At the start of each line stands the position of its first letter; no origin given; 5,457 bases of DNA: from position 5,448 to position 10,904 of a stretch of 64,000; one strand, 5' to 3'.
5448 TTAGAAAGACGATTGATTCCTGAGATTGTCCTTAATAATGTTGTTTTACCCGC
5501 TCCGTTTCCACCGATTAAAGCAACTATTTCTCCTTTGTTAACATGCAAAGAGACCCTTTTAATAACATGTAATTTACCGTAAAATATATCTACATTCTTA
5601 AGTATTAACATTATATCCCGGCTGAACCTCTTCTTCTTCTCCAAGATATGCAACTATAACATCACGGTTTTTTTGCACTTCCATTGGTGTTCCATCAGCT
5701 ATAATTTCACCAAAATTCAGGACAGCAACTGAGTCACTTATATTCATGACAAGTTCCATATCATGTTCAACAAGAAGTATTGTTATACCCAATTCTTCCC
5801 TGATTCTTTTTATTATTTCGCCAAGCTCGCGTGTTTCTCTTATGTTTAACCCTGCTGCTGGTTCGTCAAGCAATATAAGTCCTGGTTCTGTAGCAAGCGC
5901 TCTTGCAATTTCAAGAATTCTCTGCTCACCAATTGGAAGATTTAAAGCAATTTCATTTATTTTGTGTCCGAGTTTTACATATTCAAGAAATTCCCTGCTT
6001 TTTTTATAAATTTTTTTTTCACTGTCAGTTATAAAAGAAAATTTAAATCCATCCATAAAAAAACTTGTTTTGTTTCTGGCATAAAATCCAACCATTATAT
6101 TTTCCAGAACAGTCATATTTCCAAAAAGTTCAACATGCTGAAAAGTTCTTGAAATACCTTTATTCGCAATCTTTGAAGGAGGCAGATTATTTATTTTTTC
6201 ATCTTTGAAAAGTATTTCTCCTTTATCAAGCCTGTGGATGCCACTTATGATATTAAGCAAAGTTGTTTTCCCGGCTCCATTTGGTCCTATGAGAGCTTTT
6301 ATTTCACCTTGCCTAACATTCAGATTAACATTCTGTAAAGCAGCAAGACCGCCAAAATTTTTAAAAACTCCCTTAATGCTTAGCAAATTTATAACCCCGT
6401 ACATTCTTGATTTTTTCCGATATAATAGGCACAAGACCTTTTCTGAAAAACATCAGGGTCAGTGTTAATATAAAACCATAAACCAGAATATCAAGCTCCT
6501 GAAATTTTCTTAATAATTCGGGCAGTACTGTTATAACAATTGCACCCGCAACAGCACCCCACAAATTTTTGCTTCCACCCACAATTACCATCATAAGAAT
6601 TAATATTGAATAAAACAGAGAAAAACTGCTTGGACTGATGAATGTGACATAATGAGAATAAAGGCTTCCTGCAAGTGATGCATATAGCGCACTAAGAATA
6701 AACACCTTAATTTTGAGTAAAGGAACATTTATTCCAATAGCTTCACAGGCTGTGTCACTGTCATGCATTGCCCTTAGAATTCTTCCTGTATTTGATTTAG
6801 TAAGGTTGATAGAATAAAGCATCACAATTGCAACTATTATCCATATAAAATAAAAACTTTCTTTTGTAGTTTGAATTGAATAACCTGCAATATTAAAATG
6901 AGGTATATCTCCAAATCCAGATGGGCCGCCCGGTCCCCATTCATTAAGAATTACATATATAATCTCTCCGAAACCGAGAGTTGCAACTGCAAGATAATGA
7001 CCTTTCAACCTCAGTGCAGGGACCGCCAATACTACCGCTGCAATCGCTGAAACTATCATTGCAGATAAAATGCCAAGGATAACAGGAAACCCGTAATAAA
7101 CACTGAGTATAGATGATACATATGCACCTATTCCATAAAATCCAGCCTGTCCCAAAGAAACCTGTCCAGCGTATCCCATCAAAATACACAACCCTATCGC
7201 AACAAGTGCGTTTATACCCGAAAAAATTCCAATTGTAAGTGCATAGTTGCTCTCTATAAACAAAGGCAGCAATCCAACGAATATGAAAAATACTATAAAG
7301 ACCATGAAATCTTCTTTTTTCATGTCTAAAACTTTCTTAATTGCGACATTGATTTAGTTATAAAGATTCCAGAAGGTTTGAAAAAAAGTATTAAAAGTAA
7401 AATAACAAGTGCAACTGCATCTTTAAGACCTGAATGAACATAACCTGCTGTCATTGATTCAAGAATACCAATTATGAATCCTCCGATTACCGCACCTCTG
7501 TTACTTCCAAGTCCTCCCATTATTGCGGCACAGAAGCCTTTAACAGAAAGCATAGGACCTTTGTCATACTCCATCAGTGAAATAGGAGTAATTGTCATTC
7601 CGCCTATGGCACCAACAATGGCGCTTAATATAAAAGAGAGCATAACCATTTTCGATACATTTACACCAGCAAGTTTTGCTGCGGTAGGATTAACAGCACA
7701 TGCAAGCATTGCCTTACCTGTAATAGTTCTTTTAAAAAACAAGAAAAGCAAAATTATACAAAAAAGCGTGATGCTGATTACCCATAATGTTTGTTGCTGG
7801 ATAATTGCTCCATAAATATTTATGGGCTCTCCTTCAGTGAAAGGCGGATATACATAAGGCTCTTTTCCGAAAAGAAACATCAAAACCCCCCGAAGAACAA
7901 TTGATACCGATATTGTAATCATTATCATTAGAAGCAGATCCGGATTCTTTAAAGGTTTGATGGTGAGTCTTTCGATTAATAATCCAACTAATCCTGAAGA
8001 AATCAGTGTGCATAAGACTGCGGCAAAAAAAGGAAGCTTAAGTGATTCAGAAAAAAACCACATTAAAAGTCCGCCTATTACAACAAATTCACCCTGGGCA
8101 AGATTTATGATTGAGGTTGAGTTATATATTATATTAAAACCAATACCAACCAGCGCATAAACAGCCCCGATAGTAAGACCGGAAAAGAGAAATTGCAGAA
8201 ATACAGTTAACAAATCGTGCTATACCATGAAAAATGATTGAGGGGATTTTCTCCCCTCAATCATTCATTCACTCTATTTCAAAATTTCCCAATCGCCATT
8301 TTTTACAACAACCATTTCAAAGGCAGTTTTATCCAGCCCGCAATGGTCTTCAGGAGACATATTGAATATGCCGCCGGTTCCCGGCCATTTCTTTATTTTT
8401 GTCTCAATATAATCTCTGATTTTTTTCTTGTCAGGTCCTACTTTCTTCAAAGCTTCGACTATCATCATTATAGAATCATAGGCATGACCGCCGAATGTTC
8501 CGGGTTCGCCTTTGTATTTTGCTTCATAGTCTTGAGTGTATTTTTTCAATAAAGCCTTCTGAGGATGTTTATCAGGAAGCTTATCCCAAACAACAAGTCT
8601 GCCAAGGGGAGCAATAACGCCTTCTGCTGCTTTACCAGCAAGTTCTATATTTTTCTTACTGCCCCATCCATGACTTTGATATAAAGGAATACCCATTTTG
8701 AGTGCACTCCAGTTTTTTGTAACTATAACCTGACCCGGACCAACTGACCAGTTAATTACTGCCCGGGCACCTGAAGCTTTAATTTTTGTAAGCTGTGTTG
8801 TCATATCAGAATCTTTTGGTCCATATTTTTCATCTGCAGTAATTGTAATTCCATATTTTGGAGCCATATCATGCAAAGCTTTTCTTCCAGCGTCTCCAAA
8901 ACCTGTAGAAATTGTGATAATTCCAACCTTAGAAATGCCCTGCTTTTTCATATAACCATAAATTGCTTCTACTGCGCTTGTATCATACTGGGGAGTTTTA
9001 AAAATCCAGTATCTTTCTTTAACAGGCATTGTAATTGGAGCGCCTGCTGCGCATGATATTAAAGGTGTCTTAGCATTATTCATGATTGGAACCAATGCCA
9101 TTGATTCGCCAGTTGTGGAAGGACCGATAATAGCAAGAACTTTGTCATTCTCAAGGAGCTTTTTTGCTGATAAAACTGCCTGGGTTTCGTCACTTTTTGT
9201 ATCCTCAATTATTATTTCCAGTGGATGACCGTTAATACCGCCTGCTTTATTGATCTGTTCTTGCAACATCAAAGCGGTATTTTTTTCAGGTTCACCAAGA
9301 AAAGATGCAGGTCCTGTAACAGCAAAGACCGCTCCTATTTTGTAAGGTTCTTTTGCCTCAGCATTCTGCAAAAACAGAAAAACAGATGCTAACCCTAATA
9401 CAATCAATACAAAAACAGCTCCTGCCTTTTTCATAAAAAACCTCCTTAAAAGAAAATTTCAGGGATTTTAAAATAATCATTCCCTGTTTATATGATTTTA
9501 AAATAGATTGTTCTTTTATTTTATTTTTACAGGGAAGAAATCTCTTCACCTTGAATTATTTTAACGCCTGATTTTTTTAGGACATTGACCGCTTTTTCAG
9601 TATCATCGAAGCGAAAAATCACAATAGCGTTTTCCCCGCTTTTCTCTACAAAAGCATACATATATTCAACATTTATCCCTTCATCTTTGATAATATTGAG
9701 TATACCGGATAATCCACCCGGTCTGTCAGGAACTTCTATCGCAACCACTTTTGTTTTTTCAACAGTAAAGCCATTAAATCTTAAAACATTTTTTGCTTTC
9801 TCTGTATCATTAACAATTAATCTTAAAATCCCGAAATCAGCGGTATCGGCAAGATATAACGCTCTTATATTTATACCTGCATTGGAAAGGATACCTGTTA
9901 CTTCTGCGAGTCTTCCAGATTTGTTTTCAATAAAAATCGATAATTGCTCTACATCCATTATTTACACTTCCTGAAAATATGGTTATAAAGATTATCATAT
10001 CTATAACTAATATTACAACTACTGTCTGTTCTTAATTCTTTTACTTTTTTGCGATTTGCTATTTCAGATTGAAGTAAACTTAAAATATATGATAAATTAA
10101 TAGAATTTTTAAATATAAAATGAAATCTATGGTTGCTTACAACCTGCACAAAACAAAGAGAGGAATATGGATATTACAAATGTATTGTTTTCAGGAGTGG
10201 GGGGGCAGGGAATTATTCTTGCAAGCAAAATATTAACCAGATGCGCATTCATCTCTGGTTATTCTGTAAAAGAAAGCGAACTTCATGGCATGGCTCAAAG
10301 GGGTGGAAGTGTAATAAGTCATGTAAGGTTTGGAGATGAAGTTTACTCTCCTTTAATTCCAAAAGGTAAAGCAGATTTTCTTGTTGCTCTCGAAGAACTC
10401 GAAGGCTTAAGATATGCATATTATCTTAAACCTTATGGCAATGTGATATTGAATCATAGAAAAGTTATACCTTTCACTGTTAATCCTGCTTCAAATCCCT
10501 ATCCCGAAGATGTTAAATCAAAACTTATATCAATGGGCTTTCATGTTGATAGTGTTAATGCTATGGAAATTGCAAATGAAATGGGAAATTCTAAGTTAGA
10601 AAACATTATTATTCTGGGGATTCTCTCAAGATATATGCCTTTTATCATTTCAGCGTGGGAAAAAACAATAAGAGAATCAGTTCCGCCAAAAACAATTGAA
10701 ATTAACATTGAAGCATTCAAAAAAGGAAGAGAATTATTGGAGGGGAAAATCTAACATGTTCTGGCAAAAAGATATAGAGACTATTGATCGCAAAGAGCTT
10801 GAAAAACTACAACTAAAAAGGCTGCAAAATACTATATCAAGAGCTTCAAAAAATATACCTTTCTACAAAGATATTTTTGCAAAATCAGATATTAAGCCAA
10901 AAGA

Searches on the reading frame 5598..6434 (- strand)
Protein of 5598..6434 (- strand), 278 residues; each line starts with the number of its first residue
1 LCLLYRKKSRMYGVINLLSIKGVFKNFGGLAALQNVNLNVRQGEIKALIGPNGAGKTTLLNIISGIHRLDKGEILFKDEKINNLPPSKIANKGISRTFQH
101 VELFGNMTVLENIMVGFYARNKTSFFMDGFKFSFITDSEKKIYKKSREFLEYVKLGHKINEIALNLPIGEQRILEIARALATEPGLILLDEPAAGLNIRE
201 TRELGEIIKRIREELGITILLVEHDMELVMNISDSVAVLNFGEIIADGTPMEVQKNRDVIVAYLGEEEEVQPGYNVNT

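Call 52: search_protein_families(library=pfam, proteins=[window:5598-6434:-], max_evalue=0.00001)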
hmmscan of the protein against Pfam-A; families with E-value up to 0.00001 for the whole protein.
window:5598-6434:- (278 aa): 3 families
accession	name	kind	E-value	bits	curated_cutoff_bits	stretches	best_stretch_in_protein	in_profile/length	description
PF00005.33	ABC_tran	-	2.3e-31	109.6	25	1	33-193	1-136/137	ABC transporter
PF13304.12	AAA_21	-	4.9e-14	53.5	27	1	129-229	197-303/304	AAA domain, putative AbiEii toxin, Type IV TA system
PF12399.14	BCA_ABC_TP_C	-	5e-09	36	25.5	1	243-268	1-26/27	Branched-chain amino acid ATP-binding cassette transporter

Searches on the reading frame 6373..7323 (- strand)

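Call 52: search_protein_families(library=pfam, proteins=[window:6373-7323:-], max_evalue=0.00001)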
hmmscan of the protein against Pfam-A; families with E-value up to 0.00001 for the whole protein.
window:6373-7323:- (316 aa): 1 family
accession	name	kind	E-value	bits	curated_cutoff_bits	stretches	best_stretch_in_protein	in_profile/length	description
PF02653.21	BPD_transp_2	-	2.3e-43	148.7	26.8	1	30-289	4-268/269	Branched-chain amino acid transport system / permease component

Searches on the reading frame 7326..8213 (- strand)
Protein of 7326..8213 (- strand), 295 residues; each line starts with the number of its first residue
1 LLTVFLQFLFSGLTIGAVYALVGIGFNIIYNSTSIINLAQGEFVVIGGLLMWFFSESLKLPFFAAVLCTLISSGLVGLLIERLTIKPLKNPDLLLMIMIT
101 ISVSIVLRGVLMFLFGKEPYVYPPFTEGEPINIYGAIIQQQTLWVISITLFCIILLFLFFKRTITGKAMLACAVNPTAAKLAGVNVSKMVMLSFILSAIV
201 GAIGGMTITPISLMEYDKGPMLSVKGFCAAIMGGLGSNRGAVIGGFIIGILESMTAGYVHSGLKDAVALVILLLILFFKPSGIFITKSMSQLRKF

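Call 52: search_protein_families(library=pfam, proteins=[window:7326-8213:-], max_evalue=0.00001)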
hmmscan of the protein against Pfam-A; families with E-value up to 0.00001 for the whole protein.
window:7326-8213:- (295 aa): 1 family
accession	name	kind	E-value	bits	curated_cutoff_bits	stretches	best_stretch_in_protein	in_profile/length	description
PF02653.21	BPD_transp_2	-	3.1e-38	131.9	26.8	1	9-276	2-269/269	Branched-chain amino acid transport system / permease component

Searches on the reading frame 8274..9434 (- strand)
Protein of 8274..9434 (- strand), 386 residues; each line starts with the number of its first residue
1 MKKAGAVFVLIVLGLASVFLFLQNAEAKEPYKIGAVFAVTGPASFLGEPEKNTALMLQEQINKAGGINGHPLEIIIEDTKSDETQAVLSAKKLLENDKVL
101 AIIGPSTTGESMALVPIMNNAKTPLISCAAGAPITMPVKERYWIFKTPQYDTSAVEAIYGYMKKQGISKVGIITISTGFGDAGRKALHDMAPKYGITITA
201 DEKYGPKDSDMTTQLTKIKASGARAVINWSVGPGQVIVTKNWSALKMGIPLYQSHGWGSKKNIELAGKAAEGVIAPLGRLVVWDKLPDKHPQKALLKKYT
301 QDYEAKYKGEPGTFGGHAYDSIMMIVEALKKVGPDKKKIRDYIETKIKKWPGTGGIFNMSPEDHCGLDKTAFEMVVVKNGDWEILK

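Call 52: search_protein_families(library=pfam, proteins=[window:8274-9434:-], max_evalue=0.00001)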
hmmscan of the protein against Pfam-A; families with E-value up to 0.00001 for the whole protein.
window:8274-9434:- (386 aa): 3 families
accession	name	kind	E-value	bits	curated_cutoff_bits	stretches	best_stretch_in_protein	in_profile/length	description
PF13458.12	Peripla_BP_6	-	1.5e-54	186.4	31.7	1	30-365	1-328/343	Periplasmic binding protein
PF01094.35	ANF_receptor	-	1.4e-27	97.2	25.4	1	56-351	8-311/353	Receptor family ligand binding region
PF13433.12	Peripla_BP_5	-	4.3e-16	59.4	27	1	32-346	2-309/363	Periplasmic binding protein domain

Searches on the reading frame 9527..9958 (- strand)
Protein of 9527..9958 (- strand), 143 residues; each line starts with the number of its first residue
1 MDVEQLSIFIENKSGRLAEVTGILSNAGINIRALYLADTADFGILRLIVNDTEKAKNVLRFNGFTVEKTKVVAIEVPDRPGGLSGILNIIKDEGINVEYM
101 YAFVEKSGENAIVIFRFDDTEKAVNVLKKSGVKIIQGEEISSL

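Call 52: search_protein_families(library=pfam, proteins=[window:9527-9958:-], max_evalue=0.00001)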
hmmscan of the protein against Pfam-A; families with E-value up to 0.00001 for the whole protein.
window:9527-9958:- (143 aa): 5 families
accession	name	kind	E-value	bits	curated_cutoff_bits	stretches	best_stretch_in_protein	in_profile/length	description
PF19571.5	ACT_8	-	4.1e-31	108.1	23.5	1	1-141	1-139/141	ACT domain pair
PF01842.31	ACT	-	3.6e-19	68.6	27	2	71-126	2-60/66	ACT domain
PF22629.2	ACT_AHAS_ss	-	4.7e-15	55.9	27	1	6-59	1-56/67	AHAS small subunit-like ACT domain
PF13291.12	ACT_4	-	7.1e-09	36.7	27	0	5-57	8-64/80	ACT domain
PF13840.12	ACT_7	-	3.7e-07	30.3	27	0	13-35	20-42/65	ACT domain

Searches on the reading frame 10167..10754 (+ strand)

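Call 52: search_protein_families(library=pfam, proteins=[window:10167-10754:+], max_evalue=0.00001)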
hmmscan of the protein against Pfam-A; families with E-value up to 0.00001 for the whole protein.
window:10167-10754:+ (195 aa): 1 family
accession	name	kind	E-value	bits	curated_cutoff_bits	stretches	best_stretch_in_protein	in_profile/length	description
PF01558.24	POR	-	1.8e-39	136.1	27.4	1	12-189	1-173/173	Pyruvate ferredoxin/flavodoxin oxidoreductase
